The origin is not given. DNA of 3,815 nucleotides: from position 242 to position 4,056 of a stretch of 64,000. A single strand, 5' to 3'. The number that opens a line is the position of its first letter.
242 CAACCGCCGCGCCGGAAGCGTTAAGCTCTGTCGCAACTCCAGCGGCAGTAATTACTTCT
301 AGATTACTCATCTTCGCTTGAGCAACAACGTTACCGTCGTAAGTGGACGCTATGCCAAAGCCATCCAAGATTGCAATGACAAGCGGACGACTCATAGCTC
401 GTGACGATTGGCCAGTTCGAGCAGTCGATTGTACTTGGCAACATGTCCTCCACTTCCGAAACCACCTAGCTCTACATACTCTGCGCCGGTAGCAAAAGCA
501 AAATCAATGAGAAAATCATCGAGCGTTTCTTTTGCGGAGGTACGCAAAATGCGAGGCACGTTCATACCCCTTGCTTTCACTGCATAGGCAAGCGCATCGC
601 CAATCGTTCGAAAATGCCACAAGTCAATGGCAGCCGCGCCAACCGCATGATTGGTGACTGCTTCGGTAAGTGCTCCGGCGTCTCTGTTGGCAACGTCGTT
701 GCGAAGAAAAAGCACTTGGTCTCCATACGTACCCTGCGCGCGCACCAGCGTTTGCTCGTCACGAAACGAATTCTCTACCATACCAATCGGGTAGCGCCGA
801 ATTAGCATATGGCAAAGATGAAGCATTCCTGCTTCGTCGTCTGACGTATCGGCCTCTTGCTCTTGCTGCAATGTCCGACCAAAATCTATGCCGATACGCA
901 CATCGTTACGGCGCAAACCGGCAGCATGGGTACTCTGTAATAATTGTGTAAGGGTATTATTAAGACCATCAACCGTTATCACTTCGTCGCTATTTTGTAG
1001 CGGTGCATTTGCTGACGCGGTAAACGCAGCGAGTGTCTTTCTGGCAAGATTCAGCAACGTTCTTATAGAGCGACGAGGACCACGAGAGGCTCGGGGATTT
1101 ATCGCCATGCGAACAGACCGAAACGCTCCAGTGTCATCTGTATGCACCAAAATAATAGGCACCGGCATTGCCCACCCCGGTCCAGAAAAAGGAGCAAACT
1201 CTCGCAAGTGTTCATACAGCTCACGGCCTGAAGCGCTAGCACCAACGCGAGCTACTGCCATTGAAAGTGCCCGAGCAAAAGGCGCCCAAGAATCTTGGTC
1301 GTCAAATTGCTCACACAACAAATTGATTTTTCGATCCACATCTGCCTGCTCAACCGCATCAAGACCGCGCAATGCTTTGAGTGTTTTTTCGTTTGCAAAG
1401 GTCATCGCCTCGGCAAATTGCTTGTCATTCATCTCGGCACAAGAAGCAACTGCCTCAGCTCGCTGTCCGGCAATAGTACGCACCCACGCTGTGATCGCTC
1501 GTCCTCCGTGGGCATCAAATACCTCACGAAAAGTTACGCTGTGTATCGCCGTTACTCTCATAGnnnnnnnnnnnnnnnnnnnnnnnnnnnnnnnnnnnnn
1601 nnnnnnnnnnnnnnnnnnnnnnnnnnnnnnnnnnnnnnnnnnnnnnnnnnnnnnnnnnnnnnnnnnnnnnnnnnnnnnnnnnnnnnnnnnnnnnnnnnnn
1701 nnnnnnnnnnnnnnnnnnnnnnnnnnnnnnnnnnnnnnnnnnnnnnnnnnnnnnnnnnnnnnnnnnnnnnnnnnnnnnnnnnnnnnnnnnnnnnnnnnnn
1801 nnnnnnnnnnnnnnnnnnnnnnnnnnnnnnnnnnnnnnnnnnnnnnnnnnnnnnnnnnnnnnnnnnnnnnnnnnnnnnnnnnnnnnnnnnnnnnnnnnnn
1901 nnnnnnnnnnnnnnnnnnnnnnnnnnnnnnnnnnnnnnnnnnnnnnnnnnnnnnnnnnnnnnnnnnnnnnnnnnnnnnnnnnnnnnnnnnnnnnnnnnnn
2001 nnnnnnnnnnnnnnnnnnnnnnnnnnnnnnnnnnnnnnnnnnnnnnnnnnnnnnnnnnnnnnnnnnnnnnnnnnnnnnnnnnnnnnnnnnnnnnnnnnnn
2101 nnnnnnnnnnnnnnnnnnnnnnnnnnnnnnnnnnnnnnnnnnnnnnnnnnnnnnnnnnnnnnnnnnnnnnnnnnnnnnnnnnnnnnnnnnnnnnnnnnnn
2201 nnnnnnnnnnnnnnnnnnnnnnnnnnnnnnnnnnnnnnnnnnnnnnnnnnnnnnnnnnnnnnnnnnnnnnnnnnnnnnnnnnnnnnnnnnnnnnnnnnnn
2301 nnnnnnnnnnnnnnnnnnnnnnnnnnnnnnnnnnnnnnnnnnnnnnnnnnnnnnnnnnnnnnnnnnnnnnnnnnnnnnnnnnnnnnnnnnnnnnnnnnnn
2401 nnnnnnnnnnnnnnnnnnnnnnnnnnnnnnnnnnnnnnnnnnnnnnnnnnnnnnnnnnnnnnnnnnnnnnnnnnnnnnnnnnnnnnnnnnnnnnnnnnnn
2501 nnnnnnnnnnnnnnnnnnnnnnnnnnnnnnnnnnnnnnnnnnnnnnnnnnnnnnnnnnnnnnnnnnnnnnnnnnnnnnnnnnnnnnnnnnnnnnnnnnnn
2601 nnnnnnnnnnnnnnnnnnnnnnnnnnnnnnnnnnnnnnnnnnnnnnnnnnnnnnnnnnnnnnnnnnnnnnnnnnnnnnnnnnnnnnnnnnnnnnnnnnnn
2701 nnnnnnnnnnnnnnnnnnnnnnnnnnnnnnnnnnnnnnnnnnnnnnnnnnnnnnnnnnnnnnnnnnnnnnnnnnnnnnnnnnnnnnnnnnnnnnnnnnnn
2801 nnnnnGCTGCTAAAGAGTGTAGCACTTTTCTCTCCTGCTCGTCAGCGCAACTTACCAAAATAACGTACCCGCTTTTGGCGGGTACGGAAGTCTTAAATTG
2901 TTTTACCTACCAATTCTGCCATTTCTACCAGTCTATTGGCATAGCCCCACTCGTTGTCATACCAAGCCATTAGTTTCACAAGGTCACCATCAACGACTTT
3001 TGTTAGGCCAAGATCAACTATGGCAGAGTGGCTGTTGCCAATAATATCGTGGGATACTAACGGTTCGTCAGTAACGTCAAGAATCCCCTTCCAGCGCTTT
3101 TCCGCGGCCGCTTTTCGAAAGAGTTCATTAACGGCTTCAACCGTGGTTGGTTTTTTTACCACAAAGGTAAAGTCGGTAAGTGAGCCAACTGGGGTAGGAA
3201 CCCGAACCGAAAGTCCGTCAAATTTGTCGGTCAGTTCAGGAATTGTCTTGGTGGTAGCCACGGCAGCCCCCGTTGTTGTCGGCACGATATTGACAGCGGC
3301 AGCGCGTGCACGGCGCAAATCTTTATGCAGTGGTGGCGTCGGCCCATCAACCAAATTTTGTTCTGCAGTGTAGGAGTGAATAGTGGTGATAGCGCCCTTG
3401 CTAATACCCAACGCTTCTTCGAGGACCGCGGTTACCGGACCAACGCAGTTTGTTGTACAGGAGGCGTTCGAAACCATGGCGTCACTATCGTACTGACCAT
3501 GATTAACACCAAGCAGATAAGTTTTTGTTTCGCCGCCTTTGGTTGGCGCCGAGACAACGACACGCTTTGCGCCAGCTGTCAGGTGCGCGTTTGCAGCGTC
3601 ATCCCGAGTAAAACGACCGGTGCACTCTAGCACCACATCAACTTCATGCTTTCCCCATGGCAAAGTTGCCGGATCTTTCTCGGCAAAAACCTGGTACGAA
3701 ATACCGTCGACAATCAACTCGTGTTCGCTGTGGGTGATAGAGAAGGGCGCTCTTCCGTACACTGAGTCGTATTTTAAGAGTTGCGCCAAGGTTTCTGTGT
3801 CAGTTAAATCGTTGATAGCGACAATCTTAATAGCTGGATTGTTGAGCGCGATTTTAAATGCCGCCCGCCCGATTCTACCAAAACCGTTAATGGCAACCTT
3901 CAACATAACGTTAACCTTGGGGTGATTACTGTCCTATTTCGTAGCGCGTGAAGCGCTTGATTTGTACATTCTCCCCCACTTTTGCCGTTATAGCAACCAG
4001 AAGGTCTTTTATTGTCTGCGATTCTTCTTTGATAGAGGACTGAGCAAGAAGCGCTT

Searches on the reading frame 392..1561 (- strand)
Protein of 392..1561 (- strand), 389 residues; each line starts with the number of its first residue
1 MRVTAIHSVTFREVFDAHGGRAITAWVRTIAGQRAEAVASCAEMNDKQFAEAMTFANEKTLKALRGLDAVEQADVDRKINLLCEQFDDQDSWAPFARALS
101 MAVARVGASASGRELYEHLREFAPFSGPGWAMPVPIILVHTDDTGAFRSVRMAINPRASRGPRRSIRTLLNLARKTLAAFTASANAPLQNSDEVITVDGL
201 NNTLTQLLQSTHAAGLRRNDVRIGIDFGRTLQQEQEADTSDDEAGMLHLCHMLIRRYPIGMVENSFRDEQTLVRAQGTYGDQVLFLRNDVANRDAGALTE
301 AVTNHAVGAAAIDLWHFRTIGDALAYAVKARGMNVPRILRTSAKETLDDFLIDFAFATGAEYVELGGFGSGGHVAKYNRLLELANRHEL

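Call 17: search_protein_families(library=pfam, proteins=[window:392-1561:-])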
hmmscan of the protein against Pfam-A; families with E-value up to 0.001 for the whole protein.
window:392-1561:- (389 aa): 2 families
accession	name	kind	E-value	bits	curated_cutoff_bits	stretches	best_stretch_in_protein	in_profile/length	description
PF03952.21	Enolase_N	-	3.1e-08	34.3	35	1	7-119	2-131/131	Enolase, N-terminal domain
PF00113.28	Enolase_C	-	3.9e-07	30.1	21.5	1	236-383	128-277/296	Enolase, C-terminal TIM barrel domain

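Call 43: find_encoding_contigs(protein=window:392-1561:-, flank=10000, max_places=1)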
Protein window:392-1561:- (389 aa): 2 contigs read that carry it; 1 place shown.
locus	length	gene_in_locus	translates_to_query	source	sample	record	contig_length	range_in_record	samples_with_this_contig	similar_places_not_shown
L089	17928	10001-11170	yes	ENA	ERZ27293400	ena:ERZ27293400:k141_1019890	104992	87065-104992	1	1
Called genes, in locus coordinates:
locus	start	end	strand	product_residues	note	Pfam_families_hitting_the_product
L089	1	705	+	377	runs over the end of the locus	PF01098:FTSW_RODA_SPOVE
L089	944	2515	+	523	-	PF00682:HMGL-like, PF22617:HCS_D2, PF08502:LeuA_dimer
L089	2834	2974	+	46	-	-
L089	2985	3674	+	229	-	PF01386:Ribosomal_L25p, PF14693:Ribosomal_TL5_C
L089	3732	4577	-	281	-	PF17827:PrmC_N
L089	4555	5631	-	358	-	PF03462:PCRF, PF00472:RF-1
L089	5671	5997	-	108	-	PF01197:Ribosomal_L31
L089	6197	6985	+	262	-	PF00318:Ribosomal_S2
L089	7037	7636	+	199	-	PF00889:EF_TS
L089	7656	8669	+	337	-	PF00044:Gp_dh_N, PF02800:Gp_dh_C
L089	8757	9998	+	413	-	PF00162:PGK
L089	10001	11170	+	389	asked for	PF03952:Enolase_N (weak), PF00113:Enolase_C (weak)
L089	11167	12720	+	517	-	PF01676:Metalloenzyme, PF06415:iPGM_N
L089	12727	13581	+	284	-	PF01149:Fapy_DNA_glyco, PF06831:H2TH, PF06827:zf-FPG_IleRS (weak)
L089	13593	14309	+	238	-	PF00702:Hydrolase, PF12710:HAD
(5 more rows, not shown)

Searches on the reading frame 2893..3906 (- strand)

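Call 17: search_protein_families(library=pfam, proteins=[window:2893-3906:-])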
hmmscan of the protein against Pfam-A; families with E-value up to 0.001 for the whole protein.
window:2893-3906:- (337 aa): 3 families
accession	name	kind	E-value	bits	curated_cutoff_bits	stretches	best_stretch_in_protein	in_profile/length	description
PF02800.25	Gp_dh_C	-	5.1e-56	189.1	24.4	1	157-316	3-158/158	Glyceraldehyde 3-phosphate dehydrogenase, C-terminal domain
PF00044.30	Gp_dh_N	-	5.4e-37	126.6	31.7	1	3-101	2-100/101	Glyceraldehyde 3-phosphate dehydrogenase, NAD binding domain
PF01113.26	DapB_N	-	0.00076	20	25.6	0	3-40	2-40/124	Dihydrodipicolinate reductase, N-terminus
